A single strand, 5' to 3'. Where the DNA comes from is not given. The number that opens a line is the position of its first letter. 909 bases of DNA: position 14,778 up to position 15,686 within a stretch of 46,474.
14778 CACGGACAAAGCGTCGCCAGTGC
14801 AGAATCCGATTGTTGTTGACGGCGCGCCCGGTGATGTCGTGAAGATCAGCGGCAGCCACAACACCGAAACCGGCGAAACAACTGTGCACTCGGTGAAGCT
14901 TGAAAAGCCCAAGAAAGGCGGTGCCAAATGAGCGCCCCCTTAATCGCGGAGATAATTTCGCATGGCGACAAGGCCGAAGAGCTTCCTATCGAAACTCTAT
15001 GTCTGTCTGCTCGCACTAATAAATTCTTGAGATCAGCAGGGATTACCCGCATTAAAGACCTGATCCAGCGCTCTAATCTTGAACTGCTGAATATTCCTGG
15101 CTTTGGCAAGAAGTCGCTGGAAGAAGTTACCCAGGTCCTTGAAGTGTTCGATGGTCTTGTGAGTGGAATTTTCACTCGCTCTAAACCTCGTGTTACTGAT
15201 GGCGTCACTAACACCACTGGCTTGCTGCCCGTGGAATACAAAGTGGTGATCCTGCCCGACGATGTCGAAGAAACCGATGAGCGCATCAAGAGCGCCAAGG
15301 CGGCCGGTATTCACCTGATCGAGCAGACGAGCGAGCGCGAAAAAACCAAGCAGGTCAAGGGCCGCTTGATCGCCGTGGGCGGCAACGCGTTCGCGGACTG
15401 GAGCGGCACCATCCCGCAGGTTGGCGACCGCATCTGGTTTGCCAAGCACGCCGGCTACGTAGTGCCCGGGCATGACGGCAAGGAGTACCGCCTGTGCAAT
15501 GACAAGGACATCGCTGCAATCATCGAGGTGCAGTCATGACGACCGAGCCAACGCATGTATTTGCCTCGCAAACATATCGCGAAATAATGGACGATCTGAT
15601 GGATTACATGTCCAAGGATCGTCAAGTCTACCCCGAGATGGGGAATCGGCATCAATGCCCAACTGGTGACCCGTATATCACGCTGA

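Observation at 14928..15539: Single ORF fusing an RNA polymerase alpha-CTD-like domain to a GroES-like co-chaperonin, in a low-GC insert between portal and scaffold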

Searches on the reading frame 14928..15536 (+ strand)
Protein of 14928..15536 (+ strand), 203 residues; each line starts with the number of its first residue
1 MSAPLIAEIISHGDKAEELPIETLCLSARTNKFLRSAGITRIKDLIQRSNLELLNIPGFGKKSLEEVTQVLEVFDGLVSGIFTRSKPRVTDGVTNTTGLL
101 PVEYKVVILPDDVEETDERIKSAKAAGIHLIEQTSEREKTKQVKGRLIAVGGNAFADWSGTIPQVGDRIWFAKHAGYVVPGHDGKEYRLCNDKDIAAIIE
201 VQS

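Call 4: search_protein_families(library=pfam, proteins=[window:14928-15536:+], max_evalue=1)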
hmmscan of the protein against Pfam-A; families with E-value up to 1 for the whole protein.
window:14928-15536:+ (203 aa): 4 families
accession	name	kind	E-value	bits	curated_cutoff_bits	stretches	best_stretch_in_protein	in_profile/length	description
PF03118.21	RNA_pol_A_CTD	-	6e-15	55.2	23.8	1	15-72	9-66/67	Bacterial RNA polymerase, alpha chain C terminal domain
PF00166.26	Cpn10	-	2.6e-07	31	21.1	1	122-199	18-93/93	Chaperonin 10 Kd subunit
PF14520.12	HHH_5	-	0.0021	18.9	27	1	32-67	16-51/57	Helix-hairpin-helix domain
PF22993.4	SAM_EPH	-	0.014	15.6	27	1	34-56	23-45/60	Ephrin receptor 1 SAM domain-like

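Call 5: search_protein_families(library=phrogs, proteins=[window:14928-15536:+], max_evalue=0.01)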
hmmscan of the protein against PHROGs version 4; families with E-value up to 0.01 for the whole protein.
window:14928-15536:+ (203 aa): 1 family
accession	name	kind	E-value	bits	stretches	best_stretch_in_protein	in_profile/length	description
phrog_3188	-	other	1.4e-06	29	1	120-200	17-95/96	co-chaperonin GroES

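Call 6: search_solved_structures(query=window:14928-15536:+, max_evalue=10, show_alignments=5)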
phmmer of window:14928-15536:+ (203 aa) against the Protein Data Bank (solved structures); distinct sequences matched with E-value up to 10: 62 (the best 60 are shown).
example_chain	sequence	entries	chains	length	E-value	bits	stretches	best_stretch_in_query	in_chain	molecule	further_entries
1xs9_D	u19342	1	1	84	2.2e-07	34.3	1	11-81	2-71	DNA-directed RNA polymerase alpha chain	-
1doq_A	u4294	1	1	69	6.4e-07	32.8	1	17-72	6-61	RNA POLYMERASE ALPHA SUBUNIT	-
6b6h_I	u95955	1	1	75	6.7e-07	32.8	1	20-80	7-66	DNA-directed RNA polymerase subunit alpha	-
1lb2_B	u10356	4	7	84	6.7e-07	32.8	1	20-81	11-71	DNA-directed RNA polymerase alpha chain | DNA-directed RNA polymerase subunit alpha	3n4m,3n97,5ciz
3k4g_A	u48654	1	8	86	7e-07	32.7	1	20-81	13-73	DNA-directed RNA polymerase subunit alpha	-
1coo_A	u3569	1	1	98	7.6e-07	32.6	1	19-81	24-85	RNA POLYMERASE ALPHA SUBUNIT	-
2jzb_A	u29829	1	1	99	7.8e-07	32.5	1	19-81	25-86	DNA-directed RNA polymerase subunit alpha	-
9zum_A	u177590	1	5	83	8.4e-07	32.4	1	19-73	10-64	DNA-directed RNA polymerase subunit alpha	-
8i23_A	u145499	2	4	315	1.3e-06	31.9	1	13-73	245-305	DNA-directed RNA polymerase subunit alpha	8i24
7l7b_A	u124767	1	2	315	2.6e-06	30.8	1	13-73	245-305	DNA-directed RNA polymerase subunit alpha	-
6n4c_B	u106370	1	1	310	3.2e-06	30.6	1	16-72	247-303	DNA-directed RNA polymerase subunit alpha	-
7xya_A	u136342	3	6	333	3.3e-06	30.5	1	5-77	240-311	DNA-directed RNA polymerase subunit alpha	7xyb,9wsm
6wmp_A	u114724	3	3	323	3.4e-06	30.5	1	19-71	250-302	DNA-directed RNA polymerase subunit alpha 1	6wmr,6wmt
7f0r_A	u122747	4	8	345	3.5e-06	30.4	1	5-77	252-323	DNA-directed RNA polymerase subunit alpha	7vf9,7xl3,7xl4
3ihq_B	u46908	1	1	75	4.3e-06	30.1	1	14-73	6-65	DNA-directed RNA polymerase subunit alpha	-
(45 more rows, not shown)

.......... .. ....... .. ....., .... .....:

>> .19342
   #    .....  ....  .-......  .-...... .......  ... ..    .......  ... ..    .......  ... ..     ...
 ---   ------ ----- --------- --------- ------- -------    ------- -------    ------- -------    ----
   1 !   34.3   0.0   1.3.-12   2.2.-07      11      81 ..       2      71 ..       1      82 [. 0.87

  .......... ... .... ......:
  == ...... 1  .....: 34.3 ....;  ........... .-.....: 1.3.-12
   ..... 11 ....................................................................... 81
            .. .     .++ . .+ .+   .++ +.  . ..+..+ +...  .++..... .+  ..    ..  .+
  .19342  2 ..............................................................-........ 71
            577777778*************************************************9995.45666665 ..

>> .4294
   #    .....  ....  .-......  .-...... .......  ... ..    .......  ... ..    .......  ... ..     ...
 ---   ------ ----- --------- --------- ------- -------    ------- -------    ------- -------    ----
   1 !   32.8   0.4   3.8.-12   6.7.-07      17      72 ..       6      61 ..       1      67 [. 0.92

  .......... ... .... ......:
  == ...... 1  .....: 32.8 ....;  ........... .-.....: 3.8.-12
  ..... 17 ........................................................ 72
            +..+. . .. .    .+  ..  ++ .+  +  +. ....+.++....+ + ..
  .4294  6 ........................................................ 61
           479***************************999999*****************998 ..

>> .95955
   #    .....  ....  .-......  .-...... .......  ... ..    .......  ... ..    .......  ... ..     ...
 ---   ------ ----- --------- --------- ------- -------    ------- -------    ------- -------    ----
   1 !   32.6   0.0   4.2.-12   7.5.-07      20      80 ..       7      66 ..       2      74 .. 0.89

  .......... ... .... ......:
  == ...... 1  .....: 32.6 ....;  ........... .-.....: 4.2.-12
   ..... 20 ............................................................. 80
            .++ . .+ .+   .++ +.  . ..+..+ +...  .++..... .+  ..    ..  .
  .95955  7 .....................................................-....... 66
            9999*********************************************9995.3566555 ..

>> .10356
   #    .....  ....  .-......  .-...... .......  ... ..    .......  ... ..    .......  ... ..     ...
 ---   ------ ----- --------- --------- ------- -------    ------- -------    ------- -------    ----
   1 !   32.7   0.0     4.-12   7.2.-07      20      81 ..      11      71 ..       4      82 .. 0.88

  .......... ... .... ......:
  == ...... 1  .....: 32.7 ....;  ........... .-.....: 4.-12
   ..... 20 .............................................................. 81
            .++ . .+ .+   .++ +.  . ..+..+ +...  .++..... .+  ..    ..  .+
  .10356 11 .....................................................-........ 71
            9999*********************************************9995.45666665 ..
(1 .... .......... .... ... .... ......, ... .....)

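Call 7: find_homologous_proteins(query=window:14928-15536:+)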
Query window:14928-15536:+ (203 aa): 113 proteins with E <= 0.001 among 332 candidates.
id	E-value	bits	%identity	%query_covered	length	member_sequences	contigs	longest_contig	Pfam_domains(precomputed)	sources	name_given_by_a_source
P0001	1.7e-62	229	92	55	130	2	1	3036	PF00166.27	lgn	-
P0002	1.2e-50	190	73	58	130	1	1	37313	PF00166.27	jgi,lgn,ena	-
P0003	1.9e-46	177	71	53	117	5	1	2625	PF00166.27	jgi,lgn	-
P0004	7.3e-46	175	70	52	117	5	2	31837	PF00166.27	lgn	-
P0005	4.2e-44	169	72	53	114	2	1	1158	PF00166.27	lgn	-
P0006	6.0e-44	168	67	53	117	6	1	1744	PF00166.27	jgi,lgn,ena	-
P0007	1.0e-43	168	68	52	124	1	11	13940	PF00166.27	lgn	-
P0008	1.7e-43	167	71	52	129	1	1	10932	PF00166.27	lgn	-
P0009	2.5e-43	166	70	52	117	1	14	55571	PF00166.27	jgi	jgi:co-chaperonin GroES (HSP10)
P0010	3.4e-43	166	67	54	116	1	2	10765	PF00166.27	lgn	-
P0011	3.5e-43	166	71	52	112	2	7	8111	PF00166.27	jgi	jgi:co-chaperonin GroES (HSP10)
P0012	3.9e-43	166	69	52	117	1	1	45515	PF00166.27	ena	-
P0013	6.6e-43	165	68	53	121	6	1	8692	PF00166.27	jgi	jgi:co-chaperonin GroES (HSP10)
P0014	1.2e-42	164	64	54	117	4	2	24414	PF00166.27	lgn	-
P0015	2.1e-42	163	66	53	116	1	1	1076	PF00166.27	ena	-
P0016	3.2e-42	163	64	54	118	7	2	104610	PF00166.27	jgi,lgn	jgi:co-chaperonin GroES (HSP10)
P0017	3.3e-42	163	67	53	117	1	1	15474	PF00166.27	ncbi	-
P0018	3.3e-42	163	66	53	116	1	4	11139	PF00166.27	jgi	jgi:chaperonin GroES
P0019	6.4e-42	162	67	53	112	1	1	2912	PF00166.27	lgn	-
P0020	1.8e-41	160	63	54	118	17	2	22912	PF00166.27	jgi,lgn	jgi:co-chaperonin GroES (HSP10)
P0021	4.4e-41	159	63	52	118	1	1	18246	PF00166.27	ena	-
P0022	4.5e-41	159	65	52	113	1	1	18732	PF00166.27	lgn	-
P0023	8.5e-41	158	62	54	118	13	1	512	PF00166.27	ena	-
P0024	3.3e-40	156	68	52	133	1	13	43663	PF00166.27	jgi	jgi:co-chaperonin GroES (HSP10)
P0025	4.1e-39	153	63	52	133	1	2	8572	PF00166.27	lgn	-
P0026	4.4e-39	153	65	52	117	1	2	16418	PF00166.27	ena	-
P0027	2.7e-36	143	62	56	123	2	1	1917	PF00166.27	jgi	jgi:co-chaperonin GroES (HSP10)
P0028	4.6e-36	143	63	53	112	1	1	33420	PF00166.27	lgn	-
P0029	2.3e-34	137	51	63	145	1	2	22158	PF00166.27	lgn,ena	-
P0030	6.6e-34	136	51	70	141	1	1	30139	PF00166.27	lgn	-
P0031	1.2e-33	135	56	55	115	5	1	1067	PF00166.27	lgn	-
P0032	5.2e-33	133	56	59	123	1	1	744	PF00166.27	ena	-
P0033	1.1e-32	132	56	59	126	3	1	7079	PF00166.27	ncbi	-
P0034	1.7e-32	131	59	52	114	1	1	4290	PF00166.27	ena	-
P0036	9.4e-31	125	57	52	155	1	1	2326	PF00166.27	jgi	jgi:co-chaperonin GroES (HSP10)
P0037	1.9e-30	124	56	53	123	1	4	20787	PF00166.27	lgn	-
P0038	4.0e-30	123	54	52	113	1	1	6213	PF00166.27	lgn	-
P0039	6.7e-30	123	58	52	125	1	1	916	PF00166.27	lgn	-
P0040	4.2e-28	117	54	54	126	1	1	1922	PF00166.27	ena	-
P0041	5.9e-28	116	50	59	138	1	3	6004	PF00166.27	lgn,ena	-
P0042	9.0e-28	116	55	52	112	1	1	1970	PF00166.27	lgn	-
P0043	1.0e-27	115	53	52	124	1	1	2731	PF00166.27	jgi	jgi:co-chaperonin GroES (HSP10)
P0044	1.1e-27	115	55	52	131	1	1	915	PF00166.27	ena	-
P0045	4.8e-27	113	54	52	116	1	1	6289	PF00166.27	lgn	-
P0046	1.2e-26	112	57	52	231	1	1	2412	PF00166.27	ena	-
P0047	4.2e-26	110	53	53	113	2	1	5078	PF00166.27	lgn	-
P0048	6.4e-26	110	56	52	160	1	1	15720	-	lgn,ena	-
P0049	2.3e-25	108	52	55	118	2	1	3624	PF00166.27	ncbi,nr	ncbi:MAG: hypothetical protein GWN86_10695 [Desulfobacterales bacterium]|nr:hypothetical protein [De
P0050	4.7e-25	107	48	63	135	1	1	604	PF00166.27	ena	-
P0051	5.8e-25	106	52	52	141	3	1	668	PF00166.27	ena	-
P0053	2.6e-24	104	50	56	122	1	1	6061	PF00166.27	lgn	-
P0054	2.8e-24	104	52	53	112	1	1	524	PF00166.27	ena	-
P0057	1.3e-23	102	50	52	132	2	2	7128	PF00166.27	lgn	-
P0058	1.3e-23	102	51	52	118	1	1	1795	PF00166.27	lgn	-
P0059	1.6e-23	102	54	48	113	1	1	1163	PF00166.27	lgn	-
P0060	3.1e-23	101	50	52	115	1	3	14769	PF00166.27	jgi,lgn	-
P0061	3.5e-23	101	52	52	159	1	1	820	PF00166.27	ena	-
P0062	8.3e-23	99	51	52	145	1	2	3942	PF00166.27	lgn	-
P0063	1.2e-22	99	50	52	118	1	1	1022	PF00166.27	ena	-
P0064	1.3e-22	99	52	52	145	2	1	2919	PF00166.27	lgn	-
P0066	1.9e-22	98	51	52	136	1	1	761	PF00166.27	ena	-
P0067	2.6e-22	98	50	53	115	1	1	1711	PF00166.27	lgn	-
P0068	3.5e-22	97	47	53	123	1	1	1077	PF00166.27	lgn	-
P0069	5.4e-22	97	48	53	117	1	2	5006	PF00166.27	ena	-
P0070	1.6e-21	95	46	53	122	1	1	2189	PF00166.27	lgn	-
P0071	1.8e-21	95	50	52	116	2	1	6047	PF00166.27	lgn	-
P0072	1.8e-21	95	47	59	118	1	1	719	PF00166.27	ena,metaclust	metaclust:\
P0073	2.1e-21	95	50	52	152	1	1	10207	PF00166.27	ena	-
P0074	2.2e-21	95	45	58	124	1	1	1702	PF00166.27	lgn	-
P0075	2.2e-21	95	51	52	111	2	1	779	PF00166.27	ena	-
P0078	8.2e-21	93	47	52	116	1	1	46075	PF00166.27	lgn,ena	-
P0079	9.0e-21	93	50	53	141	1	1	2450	PF00166.27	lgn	-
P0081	1.2e-20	92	48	51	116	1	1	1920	PF00166.27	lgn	-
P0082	1.3e-20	92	50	52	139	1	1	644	PF00166.27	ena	-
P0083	1.3e-20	92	41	60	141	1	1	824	PF00166.27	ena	-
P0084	1.4e-20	92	45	60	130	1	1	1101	PF00166.27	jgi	jgi:co-chaperonin GroES (HSP10)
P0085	2.4e-20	91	50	52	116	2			PF00166.27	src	-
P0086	5.0e-20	90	47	53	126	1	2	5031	PF00166.27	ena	-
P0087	9.6e-20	89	50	52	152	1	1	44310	PF00166.27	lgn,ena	-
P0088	1.0e-19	89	44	57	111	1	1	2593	PF00166.27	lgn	-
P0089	1.7e-19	89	50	53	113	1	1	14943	PF00166.27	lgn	-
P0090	2.2e-19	88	47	51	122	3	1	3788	PF00166.27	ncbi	-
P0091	3.1e-19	88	47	54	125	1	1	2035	PF00166.27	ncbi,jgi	jgi:co-chaperonin GroES (HSP10)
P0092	4.0e-19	87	47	52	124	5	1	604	PF00166.27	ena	-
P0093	7.0e-19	87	49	51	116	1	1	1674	PF00166.27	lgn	-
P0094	7.7e-19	86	44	53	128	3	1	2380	PF00166.27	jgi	-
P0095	1.5e-18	86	47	53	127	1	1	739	PF00166.27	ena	-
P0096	2.2e-18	85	46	57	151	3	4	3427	PF00166.27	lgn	-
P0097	2.7e-18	85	46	52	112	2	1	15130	PF00166.27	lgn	-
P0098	3.1e-18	85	46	53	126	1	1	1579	PF00166.27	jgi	-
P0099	8.9e-18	83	47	53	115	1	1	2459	PF00166.27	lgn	-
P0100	1.2e-17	83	48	52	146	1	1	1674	PF00166.27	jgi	jgi:co-chaperonin GroES (HSP10)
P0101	1.7e-17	82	46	53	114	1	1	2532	PF00166.27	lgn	-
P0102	5.8e-17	80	46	50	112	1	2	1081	PF00166.27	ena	-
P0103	2.1e-16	79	47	52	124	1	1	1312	PF00166.27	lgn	-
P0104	4.2e-16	78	46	52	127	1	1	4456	PF00166.27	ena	-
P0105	1.8e-15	76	40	65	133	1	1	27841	PF00166.27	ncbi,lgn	-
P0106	3.9e-15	74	47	50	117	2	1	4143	PF00166.27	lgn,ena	-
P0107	1.2e-14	73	44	52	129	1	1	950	PF00166.27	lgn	-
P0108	4.1e-14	71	45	52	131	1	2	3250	PF00166.27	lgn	-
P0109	1.0e-13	70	37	68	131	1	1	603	PF00166.27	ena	-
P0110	1.2e-13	70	47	52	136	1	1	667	PF00166.27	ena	-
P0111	3.5e-13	68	41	53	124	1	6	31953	PF00166.27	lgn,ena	-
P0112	1.1e-12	66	39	53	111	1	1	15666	PF00166.27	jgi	jgi:co-chaperonin GroES (HSP10)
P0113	5.6e-12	64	42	51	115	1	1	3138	PF00166.27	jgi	jgi:co-chaperonin GroES (HSP10)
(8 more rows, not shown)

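Call 8: search_dna_similar(query=window:14928-15536:+, collection=phages, mode=protein, max_rows=40)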
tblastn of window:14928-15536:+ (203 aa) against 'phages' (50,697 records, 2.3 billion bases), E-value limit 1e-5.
Records with a match: 2; places in all: 2; records where one place covers at least 80% of the query: 0.
Best place of each record, by identity: <60% 2.
By first word of the organism name: Alcaligenes 1; Caudoviricetes 1.
By host as written in the record: Alcaligenes faecalis 10106 1; - 1.
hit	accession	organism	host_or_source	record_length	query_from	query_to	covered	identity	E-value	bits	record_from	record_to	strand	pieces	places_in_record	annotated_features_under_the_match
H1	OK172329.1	Alcaligenes phage vB_Af_QDWS535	Alcaligenes faecalis 10106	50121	99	199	50%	39.4%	7e-9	60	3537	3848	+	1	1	co-chaperonin GroES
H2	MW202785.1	Caudoviricetes sp.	Manatee Spring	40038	98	198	50%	38.1%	2e-10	65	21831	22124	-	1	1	co-chaperonin groeS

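Call 10: find_encoding_contigs(protein=P0001, flank=10000)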
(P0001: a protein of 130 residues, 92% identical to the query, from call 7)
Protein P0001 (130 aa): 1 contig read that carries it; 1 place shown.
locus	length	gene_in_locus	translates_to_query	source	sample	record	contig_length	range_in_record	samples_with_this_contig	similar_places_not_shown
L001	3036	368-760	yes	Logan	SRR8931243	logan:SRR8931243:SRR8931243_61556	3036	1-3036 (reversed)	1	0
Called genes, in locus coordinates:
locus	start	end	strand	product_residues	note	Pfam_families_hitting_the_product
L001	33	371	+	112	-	-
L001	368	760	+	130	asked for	PF00166:Cpn10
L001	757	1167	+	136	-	-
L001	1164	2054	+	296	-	-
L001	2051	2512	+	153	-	-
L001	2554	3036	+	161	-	?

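Call 11: find_encoding_contigs(protein=P0002, flank=10000)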
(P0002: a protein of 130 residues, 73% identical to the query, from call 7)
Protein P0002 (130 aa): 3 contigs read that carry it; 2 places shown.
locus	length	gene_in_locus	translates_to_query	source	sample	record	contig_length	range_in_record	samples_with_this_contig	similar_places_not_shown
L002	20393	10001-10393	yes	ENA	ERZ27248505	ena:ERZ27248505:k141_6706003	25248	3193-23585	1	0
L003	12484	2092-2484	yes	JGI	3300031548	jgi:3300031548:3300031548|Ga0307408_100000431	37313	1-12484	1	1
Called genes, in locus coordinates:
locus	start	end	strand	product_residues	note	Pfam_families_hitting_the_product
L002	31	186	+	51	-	-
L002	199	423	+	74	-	-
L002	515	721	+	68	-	PF13560:HTH_31 (weak)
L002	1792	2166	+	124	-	-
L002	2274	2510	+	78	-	-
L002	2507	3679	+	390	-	-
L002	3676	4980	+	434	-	-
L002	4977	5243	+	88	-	-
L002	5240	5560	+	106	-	-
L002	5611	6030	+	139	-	PF20901:Sf6_terminase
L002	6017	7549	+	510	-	-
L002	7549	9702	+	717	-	-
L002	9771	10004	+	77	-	-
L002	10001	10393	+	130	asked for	PF00166:Cpn10 (weak)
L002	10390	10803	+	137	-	-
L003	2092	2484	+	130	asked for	PF00166:Cpn10 (weak)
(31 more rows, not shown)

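Call 29: predict_structure(alignment_id=A3)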
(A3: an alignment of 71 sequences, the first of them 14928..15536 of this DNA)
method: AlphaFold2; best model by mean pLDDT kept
length: 203 residues; sequences in the alignment: 71
mean_pLDDT: 78.8   pTM: 0.60
mean pLDDT of the five models: 78.8, 78.7, 76.4, 75.7, 75.2
residues with pLDDT >= 90: 83; 70-90: 42; 50-70: 75; < 50: 3
segments of 3 or more residues with pLDDT < 50: none
pLDDT, mean of each block of 10 residues (from residue 1): 58 62 64 66 69 56 69 67 52 83 97 89 89 80 96 94 96 96 97 97 80
secondary structure, 60 per line:
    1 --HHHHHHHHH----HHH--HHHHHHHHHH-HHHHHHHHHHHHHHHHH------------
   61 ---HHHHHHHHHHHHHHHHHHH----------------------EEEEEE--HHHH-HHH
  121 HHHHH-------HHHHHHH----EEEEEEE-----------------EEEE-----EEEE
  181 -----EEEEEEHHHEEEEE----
elements in order: H3-11 H21-30 H32-48 H64-82 E105-110 H113-116 H118-125 H133-139 E144-150 E168-171 E177-180 E186-191 E195-199

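Call 30: find_encoding_contigs(protein=window:14928-15536:+, flank=10000, max_places=10)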
Protein window:14928-15536:+ (203 aa): 4 contigs read that carry it; 1 place shown.
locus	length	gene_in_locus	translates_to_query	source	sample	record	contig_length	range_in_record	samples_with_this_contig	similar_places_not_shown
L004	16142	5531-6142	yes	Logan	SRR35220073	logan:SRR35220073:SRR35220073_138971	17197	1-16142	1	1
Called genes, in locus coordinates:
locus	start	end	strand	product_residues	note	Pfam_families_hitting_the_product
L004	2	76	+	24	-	?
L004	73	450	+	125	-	-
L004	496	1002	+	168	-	-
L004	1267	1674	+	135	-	PF20901:Sf6_terminase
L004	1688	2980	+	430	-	PF04466:Terminase_3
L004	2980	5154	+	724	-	-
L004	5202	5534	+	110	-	-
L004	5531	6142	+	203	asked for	PF03118:RNA_pol_A_CTD, PF00166:Cpn10 (weak)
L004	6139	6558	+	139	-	-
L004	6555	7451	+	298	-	-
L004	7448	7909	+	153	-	-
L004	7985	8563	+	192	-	-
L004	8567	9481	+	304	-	PF25209:Phage_capsid_4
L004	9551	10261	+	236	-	-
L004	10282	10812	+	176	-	-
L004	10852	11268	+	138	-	-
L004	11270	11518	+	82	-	-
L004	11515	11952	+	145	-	PF00227:Proteasome (faint)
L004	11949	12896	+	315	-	-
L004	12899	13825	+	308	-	-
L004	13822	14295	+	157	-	-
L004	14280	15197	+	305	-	-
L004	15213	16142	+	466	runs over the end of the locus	-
